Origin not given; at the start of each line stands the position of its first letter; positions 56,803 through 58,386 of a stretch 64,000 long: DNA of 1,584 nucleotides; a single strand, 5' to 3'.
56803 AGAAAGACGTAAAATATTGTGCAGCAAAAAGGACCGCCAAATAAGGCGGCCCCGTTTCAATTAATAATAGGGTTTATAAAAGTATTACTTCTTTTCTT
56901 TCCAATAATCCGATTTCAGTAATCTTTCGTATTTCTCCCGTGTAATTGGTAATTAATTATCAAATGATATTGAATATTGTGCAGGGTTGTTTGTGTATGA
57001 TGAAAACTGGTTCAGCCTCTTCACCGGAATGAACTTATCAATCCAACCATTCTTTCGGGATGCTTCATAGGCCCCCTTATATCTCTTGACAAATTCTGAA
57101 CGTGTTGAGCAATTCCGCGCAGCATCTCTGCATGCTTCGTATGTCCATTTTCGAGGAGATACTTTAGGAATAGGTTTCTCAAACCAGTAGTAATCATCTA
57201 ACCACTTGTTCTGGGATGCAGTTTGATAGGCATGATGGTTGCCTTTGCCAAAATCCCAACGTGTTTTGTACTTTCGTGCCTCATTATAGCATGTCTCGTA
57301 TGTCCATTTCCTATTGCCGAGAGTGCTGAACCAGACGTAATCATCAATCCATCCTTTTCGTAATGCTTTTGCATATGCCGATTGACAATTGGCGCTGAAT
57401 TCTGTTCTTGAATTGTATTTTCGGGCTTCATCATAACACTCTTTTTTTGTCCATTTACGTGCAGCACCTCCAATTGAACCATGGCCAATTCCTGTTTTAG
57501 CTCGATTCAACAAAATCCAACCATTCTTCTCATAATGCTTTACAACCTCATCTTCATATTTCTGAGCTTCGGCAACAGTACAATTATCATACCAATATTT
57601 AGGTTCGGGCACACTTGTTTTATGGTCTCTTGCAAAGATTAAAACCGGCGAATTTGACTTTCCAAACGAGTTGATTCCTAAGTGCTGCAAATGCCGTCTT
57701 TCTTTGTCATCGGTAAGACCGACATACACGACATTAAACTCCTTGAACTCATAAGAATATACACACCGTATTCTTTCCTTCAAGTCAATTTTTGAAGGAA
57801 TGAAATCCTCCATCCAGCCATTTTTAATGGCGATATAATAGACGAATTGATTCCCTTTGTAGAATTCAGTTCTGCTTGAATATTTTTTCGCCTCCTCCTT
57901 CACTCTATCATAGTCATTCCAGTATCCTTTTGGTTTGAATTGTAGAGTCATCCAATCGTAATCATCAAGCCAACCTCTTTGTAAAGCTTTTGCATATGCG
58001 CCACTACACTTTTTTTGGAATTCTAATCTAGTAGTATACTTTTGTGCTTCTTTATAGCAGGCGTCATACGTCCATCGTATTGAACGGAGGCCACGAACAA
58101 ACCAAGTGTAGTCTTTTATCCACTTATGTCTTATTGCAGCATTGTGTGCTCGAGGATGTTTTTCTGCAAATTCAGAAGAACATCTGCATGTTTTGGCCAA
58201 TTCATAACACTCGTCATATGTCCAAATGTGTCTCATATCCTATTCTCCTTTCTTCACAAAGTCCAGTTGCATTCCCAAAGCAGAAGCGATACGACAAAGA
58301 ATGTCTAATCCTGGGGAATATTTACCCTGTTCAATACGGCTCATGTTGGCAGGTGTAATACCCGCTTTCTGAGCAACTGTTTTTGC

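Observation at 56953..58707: XRE regulator translationally coupled to a GIY-YIG nuclease built from six ~43-aa repeats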

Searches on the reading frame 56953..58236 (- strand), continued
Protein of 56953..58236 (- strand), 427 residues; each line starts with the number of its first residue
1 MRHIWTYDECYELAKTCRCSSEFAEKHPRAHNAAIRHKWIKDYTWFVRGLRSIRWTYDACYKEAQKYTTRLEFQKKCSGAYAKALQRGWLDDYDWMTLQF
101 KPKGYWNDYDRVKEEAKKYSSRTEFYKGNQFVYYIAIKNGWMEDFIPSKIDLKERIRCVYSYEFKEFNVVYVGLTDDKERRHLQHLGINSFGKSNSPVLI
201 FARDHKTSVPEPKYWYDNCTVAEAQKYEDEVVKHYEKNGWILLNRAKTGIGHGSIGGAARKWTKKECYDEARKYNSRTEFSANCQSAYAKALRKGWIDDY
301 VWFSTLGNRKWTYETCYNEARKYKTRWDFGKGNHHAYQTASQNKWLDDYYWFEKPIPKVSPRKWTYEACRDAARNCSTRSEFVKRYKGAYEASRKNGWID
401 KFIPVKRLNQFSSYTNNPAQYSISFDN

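Call 43: fold_search(model_id=the predicted structure, library=pdb)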
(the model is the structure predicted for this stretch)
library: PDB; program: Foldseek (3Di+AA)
matches with E <= 10: 42; with E <= 0.001: 0
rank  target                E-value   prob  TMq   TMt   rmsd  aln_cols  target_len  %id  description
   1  8ruy_I                1.1e+00  0.03  0.10  0.04  35.1       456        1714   11  Structure of IFTA and IFTB in Retrograde Intraflagellar transport trains (released 2024-07-24)
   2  1mk0                  1.9e+00  0.77  0.18  0.64   4.4        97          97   18  catalytic domain of intron endonuclease I-TevI, E75A mutant (released 2002-10-30)
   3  4zpx_A                2.8e+00  0.08  0.08  0.10  10.3       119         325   13  Crystal structure of Lon ATPase domain from Thermococcus onnurineus NA1 (released 2016-05-11)
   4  1ln0_B                3.0e+00  0.72  0.18  0.70   3.7        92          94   20  Structure of the Catalytic Domain of Homing Endonuclease I-TevI (released 2002-10-30)
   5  3k1j_B                3.0e+00  0.08  0.09  0.07  10.9       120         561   13  Crystal structure of Lon protease from Thermococcus onnurineus NA1 (released 2010-09-22)
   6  6znr_C                3.0e+00  0.02  0.10  0.11  15.7       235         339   10  MaeB PTA domain R535A mutant (released 2021-02-17)
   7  6f1v_f                3.1e+00  0.02  0.12  0.12  25.4       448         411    9  C terminal region of the dynein heavy chains in the dynein tail/dynactin/BICDR1 complex (released 2018-01-17)
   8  1yd6_B                3.5e+00  0.41  0.15  0.61   7.2        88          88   17  Crystal structure of the GIY-YIG N-terminal endonuclease domain of UvrC from Bacillus caldotenax (released 2005-03-01)
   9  8usc_X                3.5e+00  0.02  0.13  0.15  24.8       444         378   12  Nub1/Fat10-processing human 26S proteasome (released 2024-11-06)
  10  5yi3_B                3.7e+00  0.07  0.09  0.19  12.5        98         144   14  Structure of Lactococcus lactis ZitR, C30S mutant in complex with DNA (released 2017-12-06)
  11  8tw7_5                3.7e+00  0.05  0.10  0.12  11.9       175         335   10  Cryo-EM structure of S. cerevisiae Ctf18-RFC-PCNA complex in Apo state conformation I (released 2024-09-04)
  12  3k1j_A                3.9e+00  0.14  0.09  0.07   5.9        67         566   18  Crystal structure of Lon protease from Thermococcus onnurineus NA1 (released 2010-09-22)
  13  4zpx_B                3.9e+00  0.06  0.08  0.10  12.5       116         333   13  Crystal structure of Lon ATPase domain from Thermococcus onnurineus NA1 (released 2016-05-11)
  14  7tid_E                4.1e+00  0.04  0.09  0.10  12.5       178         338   10  Structure of the yeast clamp loader (Replication Factor C RFC) bound to the sliding clamp (Proliferating Cell Nuclear  (released 2022-02-16)
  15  9nkg_X                4.1e+00  0.01  0.10  0.10  27.0       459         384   10  Structure of substrate engaged MIDN-bound human 26S proteasome, EB-MIDN (Composite map) (released 2025-05-07)
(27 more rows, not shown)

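Call 61: fold_search(model_id=the predicted structure, library=viral)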
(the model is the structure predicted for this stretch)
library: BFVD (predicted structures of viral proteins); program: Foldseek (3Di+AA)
matches with E <= 10: 546; with E <= 0.001: 8
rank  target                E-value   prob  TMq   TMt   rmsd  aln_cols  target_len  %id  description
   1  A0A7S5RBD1            4.3e-15  1.00  0.19  0.33  19.8       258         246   30  (no name in the UniProt tables at hand)
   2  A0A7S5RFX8            3.1e-10  1.00  0.20  0.30  16.6       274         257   24  (no name in the UniProt tables at hand)
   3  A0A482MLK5            1.6e-07  1.00  0.28  0.36   9.1       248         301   18  Uncharacterized protein [Burkholderia phage BcepSauron]
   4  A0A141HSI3            7.4e-05  1.00  0.20  0.20  19.0       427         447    9  (no name in the UniProt tables at hand)
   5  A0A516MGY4            1.0e-04  1.00  0.19  0.25  13.7       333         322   14  (no name in the UniProt tables at hand)
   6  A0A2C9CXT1            4.2e-04  1.00  0.18  0.30  20.2       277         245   15  GIY-YIG domain-containing protein [Yersinia phage fHe-Yen9-04]
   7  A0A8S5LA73            4.7e-04  0.87  0.13  0.15  21.6       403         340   13  Endonuclease-like protein [Myoviridae sp. ctPuP5]
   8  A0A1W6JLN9            4.9e-04  1.00  0.18  0.31  17.3       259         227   15  GIY-YIG domain-containing protein [Lactococcus phage AM8]
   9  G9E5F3                1.1e-03  1.00  0.21  0.19  21.2       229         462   15  (no name in the UniProt tables at hand)
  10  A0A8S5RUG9            1.1e-03  1.00  0.19  0.29  20.6       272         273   14  (no name in the UniProt tables at hand)
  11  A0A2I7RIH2            1.3e-03  1.00  0.19  0.24  18.4       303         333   13  (no name in the UniProt tables at hand)
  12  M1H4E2                1.7e-03  1.00  0.20  0.30  22.1       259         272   15  (no name in the UniProt tables at hand)
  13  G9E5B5                2.2e-03  1.00  0.19  0.26  14.5       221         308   16  (no name in the UniProt tables at hand)
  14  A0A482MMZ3            2.8e-03  0.96  0.17  0.21  14.3       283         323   12  Endonuclease [Burkholderia phage BcepSauron]
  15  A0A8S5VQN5            3.1e-03  0.99  0.19  0.26  15.0       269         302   14  (no name in the UniProt tables at hand)
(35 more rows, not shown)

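Call 62: search_dna_similar(query=window:56953-58236:-, collection=phages, mode=protein, max_rows=25, max_evalue=0.001)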
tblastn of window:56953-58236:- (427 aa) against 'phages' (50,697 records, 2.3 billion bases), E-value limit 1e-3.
Records with a match: 26; places in all: 63; records where one place covers at least 80% of the query: 12.
Best place of each record, by identity: <60% 26.
By first word of the organism name: Vibrio 12; Rhizobium 7; Burkholderia 4; Prevotella 2; uncultured 1.
By host as written in the record: Burkholderia cenocepacia 4; Vibrio alginolyticus 2; Vibrio alginolyticus NBRC 15630 = ATCC 17749 2; Vibrio alginolyticus V1 2; Vibrio harveyi 2; Prevotella sp. 2; Rhizobium etli T3_9 1; Rhizobium etli T3_10 1; and 10 more.
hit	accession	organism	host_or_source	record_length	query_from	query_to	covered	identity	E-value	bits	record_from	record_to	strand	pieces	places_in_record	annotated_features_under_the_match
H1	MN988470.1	Rhizobium phage RHph_TM3_3_9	Rhizobium etli T3_9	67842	2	400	93%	33.7%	1e-23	181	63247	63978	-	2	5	GIY-YIG nuclease domain-containing protein | DNA primase domain-containing protein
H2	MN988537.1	Rhizobium phage RHph_TM3_3_10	Rhizobium etli T3_10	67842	2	400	93%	33.7%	1e-23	181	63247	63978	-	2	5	GIY-YIG nuclease domain-containing protein | DNA primase domain-containing protein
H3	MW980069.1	Rhizobium phage RHEph19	Rhizobium etli sv. phaseoli N561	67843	2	400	93%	33.7%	1e-23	181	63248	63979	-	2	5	GIY-YIG nuclease domain-containing protein | DNA primase domain-containing protein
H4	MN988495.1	Rhizobium phage RHph_TM3_3_13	Rhizobium etli T3_13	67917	2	400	93%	33.7%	1e-23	181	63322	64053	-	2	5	GIY-YIG nuclease domain-containing protein | DNA primase domain-containing protein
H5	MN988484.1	Rhizobium phage RHph_Y60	Rhizobium etli TAL182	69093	2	400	93%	32.9%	1e-23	177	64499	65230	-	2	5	GIY-YIG nuclease domain-containing protein | DNA primase domain-containing protein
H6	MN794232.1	Vibrio phage VH1_2019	Vibrio natiegens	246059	5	400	93%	31.8%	2e-25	163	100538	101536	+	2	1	hypothetical protein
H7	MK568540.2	Vibrio phage Va3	Vibrio alginolyticus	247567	2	426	100%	29.3%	8e-19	150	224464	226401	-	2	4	hypothetical protein (x2)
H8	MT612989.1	Vibrio phage vB_ValM_R11Z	Vibrio alginolyticus NBRC 15630 = ATCC ...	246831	2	401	94%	29.9%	2e-18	149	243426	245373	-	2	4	hypothetical protein (x2)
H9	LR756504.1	uncultured phage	metagenomic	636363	55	400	81%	34.1%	2e-37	207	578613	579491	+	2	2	record has no annotation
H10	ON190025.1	Vibrio phage PVA23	Vibrio sp.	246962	2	406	95%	27.2%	1e-18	95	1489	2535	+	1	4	hypothetical protein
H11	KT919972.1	Vibrio phage phi-Grn1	Vibrio alginolyticus V1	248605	50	401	82%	30.5%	6e-30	128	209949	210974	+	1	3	hypothetical protein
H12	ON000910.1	Vibrio phage XZ1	Vibrio alginolyticus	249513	54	401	81%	29.9%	4e-25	114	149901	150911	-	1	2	hypothetical protein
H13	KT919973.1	Vibrio phage phi-ST2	Vibrio alginolyticus V1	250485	49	363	74%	32.3%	1e-22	165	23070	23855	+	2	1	hypothetical protein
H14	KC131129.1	Vibrio phage VH7D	Vibrio harveyi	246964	53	363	73%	31.3%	4e-26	117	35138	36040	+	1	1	hypothetical protein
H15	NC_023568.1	Vibrio phage VH7D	Vibrio harveyi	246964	53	363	73%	31.3%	4e-26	117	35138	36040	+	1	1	hypothetical protein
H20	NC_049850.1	Burkholderia phage BcepSaruman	Burkholderia cenocepacia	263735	108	402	69%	26.5%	6e-8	110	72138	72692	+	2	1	hypothetical protein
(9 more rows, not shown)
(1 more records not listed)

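Call 71: get_annotated_region(hit=H1, flank=3000)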
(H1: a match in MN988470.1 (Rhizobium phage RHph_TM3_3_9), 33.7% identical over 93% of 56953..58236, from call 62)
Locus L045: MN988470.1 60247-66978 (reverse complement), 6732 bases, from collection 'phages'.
description: Rhizobium phage RHph_TM3_3_9, complete genome.
organism: Rhizobium phage RHph_TM3_3_9 (NCBI taxid 2509558)
taxonomy: Viruses; Duplodnaviria; Heunggongvirae; Uroviricota; Caudoviricetes
host: Rhizobium etli T3_9; source: agricultural lands; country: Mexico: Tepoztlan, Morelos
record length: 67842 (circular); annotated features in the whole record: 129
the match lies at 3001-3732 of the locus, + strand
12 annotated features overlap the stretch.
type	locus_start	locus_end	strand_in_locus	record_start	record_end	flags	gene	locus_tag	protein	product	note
CDS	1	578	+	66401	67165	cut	-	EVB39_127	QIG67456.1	GIY-YIG nuclease domain-containing protein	GO_component: GO:0005622 - intracellular; GO_function: GO:0004518 - nuclease activity; GO_process: GO:0006281 - DNA ...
CDS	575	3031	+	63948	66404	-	-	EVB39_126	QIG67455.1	DNA primase domain-containing protein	-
CDS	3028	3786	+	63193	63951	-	-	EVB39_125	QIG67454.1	GIY-YIG nuclease domain-containing protein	GO_component: GO:0005622 - intracellular; GO_function: GO:0004518 - nuclease activity; GO_process: GO:0006281 - DNA ...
CDS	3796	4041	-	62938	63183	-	-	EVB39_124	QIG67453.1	hypothetical protein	-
CDS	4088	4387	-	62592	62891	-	-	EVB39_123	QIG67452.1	hypothetical protein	-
CDS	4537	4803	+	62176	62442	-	-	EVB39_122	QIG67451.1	hypothetical protein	-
CDS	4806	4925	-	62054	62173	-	-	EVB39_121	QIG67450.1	hypothetical protein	-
CDS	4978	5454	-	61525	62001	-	-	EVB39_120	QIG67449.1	hypothetical protein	-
CDS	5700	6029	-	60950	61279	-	-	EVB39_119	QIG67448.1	hypothetical protein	-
CDS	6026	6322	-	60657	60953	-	-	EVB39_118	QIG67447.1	hypothetical protein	-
CDS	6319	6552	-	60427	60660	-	-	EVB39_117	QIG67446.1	hypothetical protein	-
CDS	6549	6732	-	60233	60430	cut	-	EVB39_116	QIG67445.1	hypothetical protein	-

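Call 72: get_annotated_region(hit=H6, flank=2500)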
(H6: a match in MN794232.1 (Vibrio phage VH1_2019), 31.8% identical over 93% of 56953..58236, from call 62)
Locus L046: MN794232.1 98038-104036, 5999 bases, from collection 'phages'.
description: Vibrio phage VH1_2019, complete genome.
organism: Vibrio phage VH1_2019 (NCBI taxid 2686307)
taxonomy: Viruses; Duplodnaviria; Heunggongvirae; Uroviricota; Caudoviricetes; Straboviridae; Schizotequatrovirus; Schizotequatrovirus KVP40
host: Vibrio natiegens; source: -; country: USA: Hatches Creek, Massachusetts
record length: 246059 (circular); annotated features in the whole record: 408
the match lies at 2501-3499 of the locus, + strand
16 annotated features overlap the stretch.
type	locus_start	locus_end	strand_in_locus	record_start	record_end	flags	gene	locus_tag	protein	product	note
CDS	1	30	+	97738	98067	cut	-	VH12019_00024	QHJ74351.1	hypothetical protein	-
CDS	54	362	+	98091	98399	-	-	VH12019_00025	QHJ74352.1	hypothetical protein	-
CDS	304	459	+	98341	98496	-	-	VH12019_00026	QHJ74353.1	hypothetical protein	-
CDS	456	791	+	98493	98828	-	-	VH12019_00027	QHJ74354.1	hypothetical protein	-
CDS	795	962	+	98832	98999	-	-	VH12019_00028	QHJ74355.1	hypothetical protein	-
CDS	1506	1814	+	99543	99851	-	-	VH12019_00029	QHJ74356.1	hypothetical protein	-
CDS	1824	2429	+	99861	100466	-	-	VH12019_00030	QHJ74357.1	hypothetical protein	-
CDS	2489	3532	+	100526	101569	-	-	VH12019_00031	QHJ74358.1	hypothetical protein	-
CDS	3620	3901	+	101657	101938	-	-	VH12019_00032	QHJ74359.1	hypothetical protein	-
CDS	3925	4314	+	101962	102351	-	-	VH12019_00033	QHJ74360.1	hypothetical protein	-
CDS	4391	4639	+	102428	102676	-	-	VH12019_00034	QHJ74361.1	hypothetical protein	-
CDS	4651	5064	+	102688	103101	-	-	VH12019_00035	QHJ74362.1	hypothetical protein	-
CDS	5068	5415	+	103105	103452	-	-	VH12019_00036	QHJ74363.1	hypothetical protein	-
CDS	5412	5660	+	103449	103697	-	-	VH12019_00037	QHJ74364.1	hypothetical protein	-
CDS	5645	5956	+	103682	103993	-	-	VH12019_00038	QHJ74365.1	hypothetical protein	-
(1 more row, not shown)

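Call 79: search_protein_families(library=pfam, proteins=[L045:3028-3786:+, L046:2489-3532:+], max_evalue=0.01)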
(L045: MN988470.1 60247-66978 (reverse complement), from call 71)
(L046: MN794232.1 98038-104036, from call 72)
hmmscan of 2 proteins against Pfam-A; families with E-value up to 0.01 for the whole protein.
L045:3028-3786:+ (252 aa): 2 families
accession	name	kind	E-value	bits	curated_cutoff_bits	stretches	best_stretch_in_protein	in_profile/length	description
PF01541.30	GIY-YIG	-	5.5e-07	30.2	22.6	1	4-42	3-41/78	GIY-YIG catalytic domain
PF14263.11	DUF4354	-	0.0056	17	25.5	0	82-156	34-108/123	Domain of unknown function (DUF4354)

L046:2489-3532:+ (347 aa): 5 families
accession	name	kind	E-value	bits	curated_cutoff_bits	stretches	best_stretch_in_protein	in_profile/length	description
PF16411.10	SusF_SusE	-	8.3e-10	39.7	27.5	0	99-145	22-70/167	Outer membrane protein SusF_SusE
PF00049.23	Insulin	-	3.1e-07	31.7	23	0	266-294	42-70/81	Insulin/IGF/Relaxin family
PF17906.7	HTH_48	-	0.0012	19.4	24.1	0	62-79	28-45/50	HTH domain in Mos1 transposase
PF01541.30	GIY-YIG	-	0.0015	19.2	22.6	1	162-191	3-34/78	GIY-YIG catalytic domain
PF25770.1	CC_CEP63-bind_CEP152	-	0.0092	16.3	23.9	0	294-313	3-22/51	CEP152, CEP63 binding coiled coil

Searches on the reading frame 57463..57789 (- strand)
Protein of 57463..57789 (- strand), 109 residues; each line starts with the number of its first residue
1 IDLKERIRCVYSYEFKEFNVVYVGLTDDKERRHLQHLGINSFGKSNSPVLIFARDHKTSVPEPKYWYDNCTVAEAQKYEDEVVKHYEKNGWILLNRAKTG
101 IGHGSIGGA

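Call 90: search_solved_structures(query=A8, max_evalue=10, show_alignments=2)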
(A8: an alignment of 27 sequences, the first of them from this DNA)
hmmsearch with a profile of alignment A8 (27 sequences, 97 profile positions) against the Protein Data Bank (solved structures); distinct sequences matched with E-value up to 10: 14.
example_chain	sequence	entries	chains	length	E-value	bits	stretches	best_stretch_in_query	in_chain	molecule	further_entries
1mk0_A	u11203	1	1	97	0.00021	24.8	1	5-77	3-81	Intron-associated endonuclease 1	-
1ln0_A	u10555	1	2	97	0.0011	22.6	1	5-85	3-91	intron-associated endonuclease 1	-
1ycz_A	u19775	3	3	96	0.027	18.1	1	7-80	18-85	UvrABC system protein C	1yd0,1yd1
1yd5_A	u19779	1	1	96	0.028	18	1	7-80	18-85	UvrABC system protein C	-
2wsh_A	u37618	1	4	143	0.034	17.8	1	3-37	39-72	ENDONUCLEASE II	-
1yd3_A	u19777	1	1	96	0.04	17.6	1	7-80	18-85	UvrABC system protein C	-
1ywl_A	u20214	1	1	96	0.048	17.3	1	4-77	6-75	Hypothetical UPF0213 protein EF2693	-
1yd2_A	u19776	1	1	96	0.11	16.1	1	14-80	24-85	UvrABC system protein C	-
7cq2_A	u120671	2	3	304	0.19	15.4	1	5-79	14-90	Structure-specific endonuclease subunit SLX1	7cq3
1yd6_A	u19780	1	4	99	0.2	15.3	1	8-80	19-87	UvrC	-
7wme_A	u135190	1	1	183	0.31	14.7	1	16-39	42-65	Structure-specific endonuclease subunit SLX1 homolog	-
1yd4_A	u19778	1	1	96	0.34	14.6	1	7-80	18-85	UvrABC system protein C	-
1zg2_A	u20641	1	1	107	0.48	14.1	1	4-37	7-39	Hypothetical UPF0213 protein BH0048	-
7cq4_A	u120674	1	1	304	0.62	13.7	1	13-79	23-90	Structure-specific endonuclease subunit SLX1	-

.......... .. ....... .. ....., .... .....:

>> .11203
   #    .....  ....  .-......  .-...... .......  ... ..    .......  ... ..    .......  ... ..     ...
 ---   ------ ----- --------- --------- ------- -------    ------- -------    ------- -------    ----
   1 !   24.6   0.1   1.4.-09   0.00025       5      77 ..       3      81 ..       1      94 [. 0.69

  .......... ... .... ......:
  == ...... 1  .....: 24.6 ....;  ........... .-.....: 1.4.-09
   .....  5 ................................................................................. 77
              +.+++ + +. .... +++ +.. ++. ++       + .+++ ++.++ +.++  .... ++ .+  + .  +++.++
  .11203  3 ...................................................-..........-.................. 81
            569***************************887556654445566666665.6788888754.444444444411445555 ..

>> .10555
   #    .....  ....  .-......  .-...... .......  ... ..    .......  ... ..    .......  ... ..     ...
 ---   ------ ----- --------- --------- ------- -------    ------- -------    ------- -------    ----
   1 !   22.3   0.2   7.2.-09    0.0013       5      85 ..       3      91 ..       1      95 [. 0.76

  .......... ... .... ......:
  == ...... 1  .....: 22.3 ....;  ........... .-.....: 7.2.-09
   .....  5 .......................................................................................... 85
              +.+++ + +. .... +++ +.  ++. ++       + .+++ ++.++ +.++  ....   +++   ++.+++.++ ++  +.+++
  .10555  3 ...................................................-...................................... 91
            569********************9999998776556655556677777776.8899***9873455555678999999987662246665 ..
